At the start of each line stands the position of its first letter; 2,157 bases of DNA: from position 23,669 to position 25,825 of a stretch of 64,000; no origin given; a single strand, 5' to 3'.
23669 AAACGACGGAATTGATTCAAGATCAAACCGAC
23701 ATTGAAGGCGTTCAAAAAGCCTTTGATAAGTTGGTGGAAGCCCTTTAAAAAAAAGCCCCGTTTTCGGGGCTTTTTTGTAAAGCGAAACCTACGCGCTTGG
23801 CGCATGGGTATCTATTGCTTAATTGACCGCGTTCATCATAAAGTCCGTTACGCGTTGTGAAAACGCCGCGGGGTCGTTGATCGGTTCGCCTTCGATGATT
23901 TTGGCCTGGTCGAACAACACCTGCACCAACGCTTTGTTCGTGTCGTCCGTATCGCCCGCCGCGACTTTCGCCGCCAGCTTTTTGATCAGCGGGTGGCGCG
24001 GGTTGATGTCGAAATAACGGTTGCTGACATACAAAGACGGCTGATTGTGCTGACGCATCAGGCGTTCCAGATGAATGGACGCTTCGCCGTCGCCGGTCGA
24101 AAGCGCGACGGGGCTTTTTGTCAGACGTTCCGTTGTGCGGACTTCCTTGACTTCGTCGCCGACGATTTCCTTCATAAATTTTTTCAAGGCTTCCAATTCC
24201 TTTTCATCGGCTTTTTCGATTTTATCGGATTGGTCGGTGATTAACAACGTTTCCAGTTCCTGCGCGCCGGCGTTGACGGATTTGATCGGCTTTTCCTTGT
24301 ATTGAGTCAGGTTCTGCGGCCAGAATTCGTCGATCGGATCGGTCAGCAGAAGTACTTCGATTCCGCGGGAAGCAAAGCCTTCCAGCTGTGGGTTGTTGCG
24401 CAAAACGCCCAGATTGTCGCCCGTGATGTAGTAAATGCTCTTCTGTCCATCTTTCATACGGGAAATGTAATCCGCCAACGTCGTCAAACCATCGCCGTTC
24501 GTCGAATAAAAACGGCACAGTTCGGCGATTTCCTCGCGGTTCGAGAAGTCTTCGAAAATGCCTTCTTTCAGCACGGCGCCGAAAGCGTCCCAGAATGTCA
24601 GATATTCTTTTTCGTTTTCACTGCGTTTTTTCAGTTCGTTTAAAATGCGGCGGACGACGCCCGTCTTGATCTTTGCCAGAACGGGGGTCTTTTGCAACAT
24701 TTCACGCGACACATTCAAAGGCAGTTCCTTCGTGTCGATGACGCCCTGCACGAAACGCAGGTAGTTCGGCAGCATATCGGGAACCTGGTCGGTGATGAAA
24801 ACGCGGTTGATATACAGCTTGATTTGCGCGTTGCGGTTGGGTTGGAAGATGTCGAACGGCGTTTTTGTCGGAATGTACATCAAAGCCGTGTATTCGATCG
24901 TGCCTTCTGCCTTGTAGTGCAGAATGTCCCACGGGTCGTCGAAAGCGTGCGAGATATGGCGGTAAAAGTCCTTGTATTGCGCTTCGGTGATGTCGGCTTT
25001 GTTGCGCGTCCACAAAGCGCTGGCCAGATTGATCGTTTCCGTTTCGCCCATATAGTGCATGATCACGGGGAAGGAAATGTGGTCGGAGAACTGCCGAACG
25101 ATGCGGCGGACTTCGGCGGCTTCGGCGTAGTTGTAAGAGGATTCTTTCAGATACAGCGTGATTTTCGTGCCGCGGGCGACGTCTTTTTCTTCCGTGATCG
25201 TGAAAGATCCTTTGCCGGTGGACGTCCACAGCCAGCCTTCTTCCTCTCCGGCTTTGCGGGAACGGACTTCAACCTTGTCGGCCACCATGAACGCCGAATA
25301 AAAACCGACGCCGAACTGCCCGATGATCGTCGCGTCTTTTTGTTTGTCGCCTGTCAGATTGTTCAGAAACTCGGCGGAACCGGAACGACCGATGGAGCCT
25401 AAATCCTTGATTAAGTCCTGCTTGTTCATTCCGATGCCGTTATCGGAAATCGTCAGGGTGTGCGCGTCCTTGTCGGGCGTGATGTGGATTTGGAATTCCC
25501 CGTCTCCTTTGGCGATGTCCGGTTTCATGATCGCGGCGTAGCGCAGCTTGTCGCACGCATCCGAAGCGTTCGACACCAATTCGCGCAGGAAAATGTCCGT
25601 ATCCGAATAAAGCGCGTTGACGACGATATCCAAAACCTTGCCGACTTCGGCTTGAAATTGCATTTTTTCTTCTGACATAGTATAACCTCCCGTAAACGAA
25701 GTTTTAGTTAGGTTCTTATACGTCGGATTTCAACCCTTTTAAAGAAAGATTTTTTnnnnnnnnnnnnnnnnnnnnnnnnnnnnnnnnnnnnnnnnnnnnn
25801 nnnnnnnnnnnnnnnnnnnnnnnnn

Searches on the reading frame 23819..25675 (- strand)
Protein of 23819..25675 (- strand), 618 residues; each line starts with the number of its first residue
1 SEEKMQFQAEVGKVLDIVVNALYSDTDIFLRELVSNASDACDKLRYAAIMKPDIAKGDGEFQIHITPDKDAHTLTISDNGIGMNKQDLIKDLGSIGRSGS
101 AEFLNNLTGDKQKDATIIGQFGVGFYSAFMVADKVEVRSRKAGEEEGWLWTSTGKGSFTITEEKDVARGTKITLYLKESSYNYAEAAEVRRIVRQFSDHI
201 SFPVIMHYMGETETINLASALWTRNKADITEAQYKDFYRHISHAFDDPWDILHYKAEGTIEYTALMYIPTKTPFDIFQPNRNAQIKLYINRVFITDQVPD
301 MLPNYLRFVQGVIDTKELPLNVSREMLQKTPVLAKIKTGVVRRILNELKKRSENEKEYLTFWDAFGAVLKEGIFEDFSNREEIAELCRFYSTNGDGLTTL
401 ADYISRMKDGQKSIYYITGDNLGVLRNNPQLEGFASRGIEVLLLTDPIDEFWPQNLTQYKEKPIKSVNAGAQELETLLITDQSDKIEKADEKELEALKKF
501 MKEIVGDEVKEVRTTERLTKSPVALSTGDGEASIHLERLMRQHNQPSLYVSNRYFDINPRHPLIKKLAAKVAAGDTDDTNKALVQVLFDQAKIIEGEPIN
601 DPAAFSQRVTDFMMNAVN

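Call 50: search_protein_families(library=pfam, proteins=[window:23819-25675:-], max_evalue=0.00001)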
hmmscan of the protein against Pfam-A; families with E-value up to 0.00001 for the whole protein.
window:23819-25675:- (618 aa): 3 families
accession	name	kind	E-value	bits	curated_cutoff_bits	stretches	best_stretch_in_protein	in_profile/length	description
PF00183.23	HSP90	-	1.3e-128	430.7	24.4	1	211-617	78-490/518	Hsp90 protein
PF13589.12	HATPase_c_3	-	3.9e-09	37.1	25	1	30-146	7-99/137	Histidine kinase-, DNA gyrase B-, and HSP90-like ATPase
PF02518.31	HATPase_c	-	4.3e-08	34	26.4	1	30-178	6-109/111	Histidine kinase-, DNA gyrase B-, and HSP90-like ATPase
